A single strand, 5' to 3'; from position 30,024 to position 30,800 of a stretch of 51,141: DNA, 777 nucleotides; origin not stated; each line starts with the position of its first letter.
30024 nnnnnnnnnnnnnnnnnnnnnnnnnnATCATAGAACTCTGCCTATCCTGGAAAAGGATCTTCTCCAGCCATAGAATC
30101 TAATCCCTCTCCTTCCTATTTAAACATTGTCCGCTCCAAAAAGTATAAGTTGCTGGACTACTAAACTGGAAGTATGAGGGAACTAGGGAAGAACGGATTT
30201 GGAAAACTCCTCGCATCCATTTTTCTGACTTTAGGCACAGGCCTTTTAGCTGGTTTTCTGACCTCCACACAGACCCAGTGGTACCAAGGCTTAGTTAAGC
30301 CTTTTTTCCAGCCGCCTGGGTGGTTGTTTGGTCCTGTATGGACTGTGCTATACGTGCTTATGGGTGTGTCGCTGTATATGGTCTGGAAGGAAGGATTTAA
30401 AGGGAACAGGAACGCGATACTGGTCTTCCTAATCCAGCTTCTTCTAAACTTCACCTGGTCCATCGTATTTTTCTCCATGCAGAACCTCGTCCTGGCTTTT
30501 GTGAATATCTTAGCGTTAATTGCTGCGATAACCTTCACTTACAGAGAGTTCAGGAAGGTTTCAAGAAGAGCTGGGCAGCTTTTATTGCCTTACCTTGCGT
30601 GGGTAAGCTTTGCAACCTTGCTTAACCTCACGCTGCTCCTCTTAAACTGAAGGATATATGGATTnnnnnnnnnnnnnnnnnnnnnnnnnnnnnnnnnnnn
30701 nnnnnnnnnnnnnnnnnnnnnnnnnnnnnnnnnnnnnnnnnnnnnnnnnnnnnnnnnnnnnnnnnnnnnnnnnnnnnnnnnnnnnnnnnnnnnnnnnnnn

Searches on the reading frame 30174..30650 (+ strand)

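Call 31: search_protein_families(library=pfam, proteins=[window:30174-30650:+], max_evalue=0.001)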
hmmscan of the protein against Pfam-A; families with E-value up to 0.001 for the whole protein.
window:30174-30650:+ (158 aa): 1 family
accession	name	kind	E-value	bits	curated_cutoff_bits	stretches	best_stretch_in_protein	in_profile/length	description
PF03073.20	TspO_MBR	-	1.3e-48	164.9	24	1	16-154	2-143/145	TspO/MBR family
